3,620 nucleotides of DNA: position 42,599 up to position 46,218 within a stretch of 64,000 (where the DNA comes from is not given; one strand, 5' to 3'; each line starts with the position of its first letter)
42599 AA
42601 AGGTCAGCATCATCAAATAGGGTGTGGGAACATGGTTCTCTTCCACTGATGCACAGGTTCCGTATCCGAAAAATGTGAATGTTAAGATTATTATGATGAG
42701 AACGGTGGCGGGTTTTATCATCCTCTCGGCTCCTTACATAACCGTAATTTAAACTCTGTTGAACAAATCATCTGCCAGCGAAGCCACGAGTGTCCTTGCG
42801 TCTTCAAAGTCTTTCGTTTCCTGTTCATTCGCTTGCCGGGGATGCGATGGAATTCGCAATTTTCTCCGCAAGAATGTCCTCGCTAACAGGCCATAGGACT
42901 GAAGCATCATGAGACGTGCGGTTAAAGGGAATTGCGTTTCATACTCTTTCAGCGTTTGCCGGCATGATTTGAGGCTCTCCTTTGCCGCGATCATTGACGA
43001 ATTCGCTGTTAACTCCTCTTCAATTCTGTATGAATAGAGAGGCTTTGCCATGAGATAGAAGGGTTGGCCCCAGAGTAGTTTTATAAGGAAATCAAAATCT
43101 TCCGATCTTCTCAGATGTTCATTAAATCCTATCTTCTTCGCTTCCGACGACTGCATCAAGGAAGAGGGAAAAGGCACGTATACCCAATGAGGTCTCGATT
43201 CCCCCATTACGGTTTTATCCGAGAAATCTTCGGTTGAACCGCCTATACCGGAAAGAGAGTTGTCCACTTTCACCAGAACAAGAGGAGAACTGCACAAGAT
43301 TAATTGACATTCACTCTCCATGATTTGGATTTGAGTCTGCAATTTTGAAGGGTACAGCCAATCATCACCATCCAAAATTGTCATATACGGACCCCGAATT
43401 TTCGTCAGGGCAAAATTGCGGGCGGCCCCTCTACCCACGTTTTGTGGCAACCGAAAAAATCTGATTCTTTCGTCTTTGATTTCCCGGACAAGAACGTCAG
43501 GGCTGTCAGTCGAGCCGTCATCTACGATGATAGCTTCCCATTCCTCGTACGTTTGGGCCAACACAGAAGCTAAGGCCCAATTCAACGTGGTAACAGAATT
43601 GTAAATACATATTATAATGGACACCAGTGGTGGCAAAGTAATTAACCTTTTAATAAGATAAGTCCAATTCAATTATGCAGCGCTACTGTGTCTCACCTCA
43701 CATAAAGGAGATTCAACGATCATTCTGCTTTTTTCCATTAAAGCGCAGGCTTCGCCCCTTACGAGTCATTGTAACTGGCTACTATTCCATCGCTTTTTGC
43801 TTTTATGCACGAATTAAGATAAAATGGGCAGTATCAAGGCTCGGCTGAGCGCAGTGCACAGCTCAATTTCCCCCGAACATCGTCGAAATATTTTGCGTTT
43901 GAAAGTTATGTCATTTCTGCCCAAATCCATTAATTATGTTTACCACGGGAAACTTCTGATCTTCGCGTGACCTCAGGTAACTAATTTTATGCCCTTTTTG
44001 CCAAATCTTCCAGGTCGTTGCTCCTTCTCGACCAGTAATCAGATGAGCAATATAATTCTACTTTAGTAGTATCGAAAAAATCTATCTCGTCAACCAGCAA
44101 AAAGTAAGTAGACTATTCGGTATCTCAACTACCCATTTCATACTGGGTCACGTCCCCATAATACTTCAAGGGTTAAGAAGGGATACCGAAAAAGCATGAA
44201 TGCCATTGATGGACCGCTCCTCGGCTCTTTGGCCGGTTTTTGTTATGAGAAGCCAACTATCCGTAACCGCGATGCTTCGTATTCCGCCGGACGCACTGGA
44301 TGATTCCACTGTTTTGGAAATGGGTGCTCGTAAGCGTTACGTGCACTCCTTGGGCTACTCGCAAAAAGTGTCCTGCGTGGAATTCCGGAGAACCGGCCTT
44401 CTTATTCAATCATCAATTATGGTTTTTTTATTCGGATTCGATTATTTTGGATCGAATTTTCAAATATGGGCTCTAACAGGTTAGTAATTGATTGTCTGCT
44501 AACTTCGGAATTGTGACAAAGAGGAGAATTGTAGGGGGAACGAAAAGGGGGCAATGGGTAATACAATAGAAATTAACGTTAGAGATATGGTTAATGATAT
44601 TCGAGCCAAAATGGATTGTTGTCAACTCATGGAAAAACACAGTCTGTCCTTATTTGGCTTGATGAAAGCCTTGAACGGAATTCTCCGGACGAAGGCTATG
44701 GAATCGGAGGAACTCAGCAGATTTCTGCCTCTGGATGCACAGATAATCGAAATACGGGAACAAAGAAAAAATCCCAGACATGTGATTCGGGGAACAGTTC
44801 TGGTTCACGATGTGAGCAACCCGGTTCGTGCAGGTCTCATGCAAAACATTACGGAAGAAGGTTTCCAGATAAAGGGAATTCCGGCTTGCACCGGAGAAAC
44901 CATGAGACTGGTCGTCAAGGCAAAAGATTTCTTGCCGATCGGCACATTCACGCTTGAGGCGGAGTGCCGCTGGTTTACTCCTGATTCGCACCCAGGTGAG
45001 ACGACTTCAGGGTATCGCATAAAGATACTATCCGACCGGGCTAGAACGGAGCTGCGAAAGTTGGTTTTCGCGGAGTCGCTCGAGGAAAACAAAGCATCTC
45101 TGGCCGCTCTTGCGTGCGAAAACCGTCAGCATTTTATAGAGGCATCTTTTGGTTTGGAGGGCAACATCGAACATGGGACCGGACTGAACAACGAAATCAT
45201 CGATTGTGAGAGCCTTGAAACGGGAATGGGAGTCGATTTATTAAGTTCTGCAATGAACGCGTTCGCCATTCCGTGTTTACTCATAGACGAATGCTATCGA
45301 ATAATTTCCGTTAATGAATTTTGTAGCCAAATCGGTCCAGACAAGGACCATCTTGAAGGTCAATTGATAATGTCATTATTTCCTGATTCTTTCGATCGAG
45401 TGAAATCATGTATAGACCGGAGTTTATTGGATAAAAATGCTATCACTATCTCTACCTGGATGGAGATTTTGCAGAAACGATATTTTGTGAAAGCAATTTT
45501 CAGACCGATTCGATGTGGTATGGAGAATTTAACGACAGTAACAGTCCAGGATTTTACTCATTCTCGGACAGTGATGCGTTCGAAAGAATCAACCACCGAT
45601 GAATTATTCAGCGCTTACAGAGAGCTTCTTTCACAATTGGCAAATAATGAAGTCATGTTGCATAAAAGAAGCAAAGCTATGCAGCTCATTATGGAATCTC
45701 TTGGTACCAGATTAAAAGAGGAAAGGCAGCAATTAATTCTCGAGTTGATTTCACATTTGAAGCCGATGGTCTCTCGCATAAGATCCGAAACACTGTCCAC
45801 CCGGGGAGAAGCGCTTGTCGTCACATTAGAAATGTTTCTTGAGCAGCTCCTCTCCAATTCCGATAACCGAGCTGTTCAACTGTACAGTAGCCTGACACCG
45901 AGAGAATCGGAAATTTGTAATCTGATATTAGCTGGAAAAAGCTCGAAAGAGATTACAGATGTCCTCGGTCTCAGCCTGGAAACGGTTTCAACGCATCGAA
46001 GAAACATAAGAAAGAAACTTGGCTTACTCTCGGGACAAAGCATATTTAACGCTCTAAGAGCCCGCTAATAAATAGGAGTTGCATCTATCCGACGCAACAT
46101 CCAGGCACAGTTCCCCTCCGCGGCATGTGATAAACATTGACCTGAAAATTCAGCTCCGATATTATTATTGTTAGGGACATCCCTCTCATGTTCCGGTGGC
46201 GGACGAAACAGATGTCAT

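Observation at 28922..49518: EPS cluster and its regulators bracketed by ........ copies of a tRNA-Thr att core: possible tRNA-preserving invertible locus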

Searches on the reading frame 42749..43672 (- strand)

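Call 8: search_protein_families(library=pfam, proteins=[window:42749-43672:-])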
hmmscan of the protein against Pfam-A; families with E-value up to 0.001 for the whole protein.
window:42749-43672:- (307 aa): 3 families
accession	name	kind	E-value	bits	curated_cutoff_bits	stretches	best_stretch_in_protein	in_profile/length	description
PF00535.33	Glycos_transf_2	-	3.2e-30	105.7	23.3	1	18-130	1-116/168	Glycosyl transferase family 2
PF10111.15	Glyco_tranf_2_2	-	9.1e-11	42.2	27.3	1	18-121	1-109/276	Glycosyltransferase like family 2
PF13641.12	Glyco_tranf_2_3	-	3.6e-05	24.3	27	1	14-120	1-113/230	Glycosyltransferase like family 2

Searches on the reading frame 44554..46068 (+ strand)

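Call 8: search_protein_families(library=pfam, proteins=[window:44554-46068:+])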
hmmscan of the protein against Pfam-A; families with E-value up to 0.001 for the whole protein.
window:44554-46068:+ (504 aa): 2 families
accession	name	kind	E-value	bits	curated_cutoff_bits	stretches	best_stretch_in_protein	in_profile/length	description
PF00196.25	GerE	-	2.3e-14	53.2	23.5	1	445-493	1-49/57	Bacterial regulatory proteins, luxR family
PF08281.18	Sigma70_r4_2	-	0.00071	19.6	25.7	0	445-489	9-54/54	Sigma-70, region 4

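Call 58: search_protein_families(library=pfam, proteins=[window:44554-46068:+], max_evalue=0.01)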
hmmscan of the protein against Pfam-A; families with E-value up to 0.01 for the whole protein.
window:44554-46068:+ (504 aa): 4 families
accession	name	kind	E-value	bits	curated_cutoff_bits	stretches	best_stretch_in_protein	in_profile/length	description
PF00196.25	GerE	-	2.3e-14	53.2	23.5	1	445-493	1-49/57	Bacterial regulatory proteins, luxR family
PF08281.18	Sigma70_r4_2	-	0.00071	19.6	25.7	1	445-489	9-54/54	Sigma-70, region 4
PF08349.16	DUF1722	-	0.0011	19.7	22.5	1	338-403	17-82/117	Protein of unknown function (DUF1722)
PF04545.22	Sigma70_r4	-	0.0051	16.7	24.1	1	446-489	4-48/50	Sigma-70, region 4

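Call 63: search_protein_families(library=ncbifam, proteins=[window:44554-46068:+], max_evalue=0.001)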
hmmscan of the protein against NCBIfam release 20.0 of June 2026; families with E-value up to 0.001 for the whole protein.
window:44554-46068:+ (504 aa): 19 families
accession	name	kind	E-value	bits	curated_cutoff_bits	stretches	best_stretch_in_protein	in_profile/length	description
NF052445.1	RespRegMctR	equivalog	5.2e-12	45.6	300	1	441-493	142-191/205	two-component system response regulator MctR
TIGR03541.1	reg_near_HchA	equivalog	4.2e-08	33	215.6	1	430-502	158-228/232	PA1136 family autoinducer-binding transcriptional regulator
TIGR03020.2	EpsA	equivalog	5.5e-08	32.8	170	1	419-490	157-234/247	XrtB/PEP-CTERM-associated transcriptional regulator EpsA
NF011896.0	PRK15369.1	equivalog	6.3e-08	32.5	242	1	437-490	140-193/211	two component system response regulator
NF040749.1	tetrathio_RR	equivalog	1e-07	31.9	290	1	437-493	124-180/191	tetrathionate respiration response regulator TtrR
NF003420.0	PRK04841.1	equivalog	1.9e-06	26.2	537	1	409-493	801-885/903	HTH-type transcriptional regulator MalT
TIGR02937.1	sigma70-ECF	superfamily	5.1e-06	26.2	42.9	1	378-489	59-161/165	sigma-70 family RNA polymerase sigma factor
NF007403.0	PRK09935.1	equivalog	7.7e-06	25.7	271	1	438-493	141-196/210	fimbria biosynthesis transcriptional regulator FimZ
NF007505.1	PRK10100.1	equivalog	1.4e-05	24.8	250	1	434-490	130-188/204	biofilm master transcriptional regulator CsgD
NF007935.0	PRK10651.1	equivalog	2.9e-05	23.4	250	1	425-493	134-202/216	two-component system response regulator NarL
NF007561.1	PRK10188.1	equivalog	5.2e-05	22.7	350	1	411-489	147-222/240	quorum-sensing transcriptional regulator SdiA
NF011940.0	PRK15411.1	equivalog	0.00012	22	162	1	445-501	136-192/207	transcriptional regulator RcsA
NF007685.0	PRK10360.1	equivalog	0.0002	21.2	258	1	445-491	136-182/196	response regulator transcription factor UhpA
NF007708.0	PRK10403.1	equivalog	0.00029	20.3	343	1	442-492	149-199/215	nitrate/nitrite response regulator protein NarP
NF047785.1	respo_reg_MadR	equivalog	0.00038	19.9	300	1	442-491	144-193/209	MadR family response regulator transcription factor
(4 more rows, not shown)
